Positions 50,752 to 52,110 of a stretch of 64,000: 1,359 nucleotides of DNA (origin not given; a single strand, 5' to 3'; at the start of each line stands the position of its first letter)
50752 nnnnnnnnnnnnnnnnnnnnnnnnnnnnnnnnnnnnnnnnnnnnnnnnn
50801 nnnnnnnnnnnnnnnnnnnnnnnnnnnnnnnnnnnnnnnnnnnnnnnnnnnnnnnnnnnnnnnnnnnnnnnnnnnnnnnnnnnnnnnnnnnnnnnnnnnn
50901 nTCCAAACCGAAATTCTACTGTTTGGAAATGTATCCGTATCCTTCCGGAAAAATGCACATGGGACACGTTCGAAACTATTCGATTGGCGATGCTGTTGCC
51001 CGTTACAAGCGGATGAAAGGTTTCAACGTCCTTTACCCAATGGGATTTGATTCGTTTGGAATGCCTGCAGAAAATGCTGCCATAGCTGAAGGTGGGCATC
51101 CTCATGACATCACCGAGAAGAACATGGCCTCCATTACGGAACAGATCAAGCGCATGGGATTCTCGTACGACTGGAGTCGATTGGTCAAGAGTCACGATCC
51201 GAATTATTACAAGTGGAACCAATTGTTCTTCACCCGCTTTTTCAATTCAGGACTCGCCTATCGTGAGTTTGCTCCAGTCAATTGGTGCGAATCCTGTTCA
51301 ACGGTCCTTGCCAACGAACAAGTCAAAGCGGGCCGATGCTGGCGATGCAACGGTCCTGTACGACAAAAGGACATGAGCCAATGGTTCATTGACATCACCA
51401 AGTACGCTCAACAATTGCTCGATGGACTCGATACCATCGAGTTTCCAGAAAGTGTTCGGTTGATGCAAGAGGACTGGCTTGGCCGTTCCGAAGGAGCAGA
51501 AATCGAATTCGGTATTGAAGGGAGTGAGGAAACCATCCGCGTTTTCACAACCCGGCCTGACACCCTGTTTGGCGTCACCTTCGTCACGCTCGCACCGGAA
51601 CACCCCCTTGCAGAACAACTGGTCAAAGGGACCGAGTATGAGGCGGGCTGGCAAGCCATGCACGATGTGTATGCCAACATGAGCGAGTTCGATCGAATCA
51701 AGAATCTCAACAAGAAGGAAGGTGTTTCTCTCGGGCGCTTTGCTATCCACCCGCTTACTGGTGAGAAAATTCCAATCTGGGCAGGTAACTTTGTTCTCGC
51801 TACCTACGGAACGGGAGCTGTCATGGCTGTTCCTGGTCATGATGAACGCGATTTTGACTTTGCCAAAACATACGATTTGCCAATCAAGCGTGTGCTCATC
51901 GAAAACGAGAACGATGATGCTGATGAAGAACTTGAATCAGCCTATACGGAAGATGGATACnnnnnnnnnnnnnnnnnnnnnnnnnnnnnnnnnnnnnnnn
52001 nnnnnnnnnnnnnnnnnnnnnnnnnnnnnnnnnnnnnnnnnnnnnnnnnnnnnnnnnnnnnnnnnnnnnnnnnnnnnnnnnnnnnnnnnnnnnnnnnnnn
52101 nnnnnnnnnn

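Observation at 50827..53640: LeuRS appears chimeric: bacterial-type catalytic and editing core joined to an archaeal-type C-terminal third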

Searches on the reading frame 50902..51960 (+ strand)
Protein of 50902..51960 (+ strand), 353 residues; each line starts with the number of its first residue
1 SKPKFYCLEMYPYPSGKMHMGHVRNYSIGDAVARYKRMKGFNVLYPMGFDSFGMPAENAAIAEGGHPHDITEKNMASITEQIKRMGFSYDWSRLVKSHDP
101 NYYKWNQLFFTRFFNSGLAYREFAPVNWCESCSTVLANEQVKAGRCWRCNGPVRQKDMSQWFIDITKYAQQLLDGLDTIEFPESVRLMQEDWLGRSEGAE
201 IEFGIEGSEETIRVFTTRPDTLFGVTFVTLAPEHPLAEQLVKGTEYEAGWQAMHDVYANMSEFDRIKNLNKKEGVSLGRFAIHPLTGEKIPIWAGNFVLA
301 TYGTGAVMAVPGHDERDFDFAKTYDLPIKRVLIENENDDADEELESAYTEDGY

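Call 107: search_solved_structures(query=window:50902-51960:+, max_evalue=1e-60, show_alignments=4)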
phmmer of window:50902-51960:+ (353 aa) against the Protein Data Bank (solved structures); distinct sequences matched with E-value up to 1e-60: 16.
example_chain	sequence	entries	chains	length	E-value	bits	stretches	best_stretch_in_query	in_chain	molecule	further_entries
2v0c_A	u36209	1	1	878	2.3e-120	405.3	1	3-352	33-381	AMINOACYL-TRNA SYNTHETASE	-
1h3n_A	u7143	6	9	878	2.3e-120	405.3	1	3-352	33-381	LEUCYL-TRNA SYNTHETASE | AMINOACYL-TRNA SYNTHETASE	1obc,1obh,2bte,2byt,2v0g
3zgz_A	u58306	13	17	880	5.4e-116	390.9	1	1-352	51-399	LEUCINE--TRNA LIGASE | LEUCYL-TRNA SYNTHETASE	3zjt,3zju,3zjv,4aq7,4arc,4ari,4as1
9twt_A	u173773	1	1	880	2.7e-115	388.6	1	1-352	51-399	Leucine--tRNA ligase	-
5omw_A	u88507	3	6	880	2.7e-115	388.6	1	1-352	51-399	Leucine--tRNA ligase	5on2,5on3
9twr_A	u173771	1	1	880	2.7e-115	388.6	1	1-352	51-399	Leucine--tRNA ligase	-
9tws_A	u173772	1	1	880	3.6e-115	388.2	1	1-352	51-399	Leucine--tRNA ligase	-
9tjw_A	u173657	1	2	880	3.7e-115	388.2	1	1-352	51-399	Leucine--tRNA ligase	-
9twv_A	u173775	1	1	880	6.9e-115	387.3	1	1-352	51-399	Leucine--tRNA ligase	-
9twu_A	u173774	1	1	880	1.3e-114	386.3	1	1-352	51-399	Leucine--tRNA ligase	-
9tjv_A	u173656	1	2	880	4.6e-114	384.5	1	1-352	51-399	Leucine--tRNA ligase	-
7nua_A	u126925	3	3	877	3.7e-100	338.8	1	1-338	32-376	Leucine--tRNA ligase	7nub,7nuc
7nty_A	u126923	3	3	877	3.7e-100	338.8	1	1-338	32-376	Leucine--tRNA ligase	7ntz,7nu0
6q89_A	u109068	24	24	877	3.7e-100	338.8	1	1-338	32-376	Leucine--tRNA ligase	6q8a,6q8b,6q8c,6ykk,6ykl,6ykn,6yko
7nu1_A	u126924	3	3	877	3.5e-99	335.6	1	1-338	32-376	Leucine--tRNA ligase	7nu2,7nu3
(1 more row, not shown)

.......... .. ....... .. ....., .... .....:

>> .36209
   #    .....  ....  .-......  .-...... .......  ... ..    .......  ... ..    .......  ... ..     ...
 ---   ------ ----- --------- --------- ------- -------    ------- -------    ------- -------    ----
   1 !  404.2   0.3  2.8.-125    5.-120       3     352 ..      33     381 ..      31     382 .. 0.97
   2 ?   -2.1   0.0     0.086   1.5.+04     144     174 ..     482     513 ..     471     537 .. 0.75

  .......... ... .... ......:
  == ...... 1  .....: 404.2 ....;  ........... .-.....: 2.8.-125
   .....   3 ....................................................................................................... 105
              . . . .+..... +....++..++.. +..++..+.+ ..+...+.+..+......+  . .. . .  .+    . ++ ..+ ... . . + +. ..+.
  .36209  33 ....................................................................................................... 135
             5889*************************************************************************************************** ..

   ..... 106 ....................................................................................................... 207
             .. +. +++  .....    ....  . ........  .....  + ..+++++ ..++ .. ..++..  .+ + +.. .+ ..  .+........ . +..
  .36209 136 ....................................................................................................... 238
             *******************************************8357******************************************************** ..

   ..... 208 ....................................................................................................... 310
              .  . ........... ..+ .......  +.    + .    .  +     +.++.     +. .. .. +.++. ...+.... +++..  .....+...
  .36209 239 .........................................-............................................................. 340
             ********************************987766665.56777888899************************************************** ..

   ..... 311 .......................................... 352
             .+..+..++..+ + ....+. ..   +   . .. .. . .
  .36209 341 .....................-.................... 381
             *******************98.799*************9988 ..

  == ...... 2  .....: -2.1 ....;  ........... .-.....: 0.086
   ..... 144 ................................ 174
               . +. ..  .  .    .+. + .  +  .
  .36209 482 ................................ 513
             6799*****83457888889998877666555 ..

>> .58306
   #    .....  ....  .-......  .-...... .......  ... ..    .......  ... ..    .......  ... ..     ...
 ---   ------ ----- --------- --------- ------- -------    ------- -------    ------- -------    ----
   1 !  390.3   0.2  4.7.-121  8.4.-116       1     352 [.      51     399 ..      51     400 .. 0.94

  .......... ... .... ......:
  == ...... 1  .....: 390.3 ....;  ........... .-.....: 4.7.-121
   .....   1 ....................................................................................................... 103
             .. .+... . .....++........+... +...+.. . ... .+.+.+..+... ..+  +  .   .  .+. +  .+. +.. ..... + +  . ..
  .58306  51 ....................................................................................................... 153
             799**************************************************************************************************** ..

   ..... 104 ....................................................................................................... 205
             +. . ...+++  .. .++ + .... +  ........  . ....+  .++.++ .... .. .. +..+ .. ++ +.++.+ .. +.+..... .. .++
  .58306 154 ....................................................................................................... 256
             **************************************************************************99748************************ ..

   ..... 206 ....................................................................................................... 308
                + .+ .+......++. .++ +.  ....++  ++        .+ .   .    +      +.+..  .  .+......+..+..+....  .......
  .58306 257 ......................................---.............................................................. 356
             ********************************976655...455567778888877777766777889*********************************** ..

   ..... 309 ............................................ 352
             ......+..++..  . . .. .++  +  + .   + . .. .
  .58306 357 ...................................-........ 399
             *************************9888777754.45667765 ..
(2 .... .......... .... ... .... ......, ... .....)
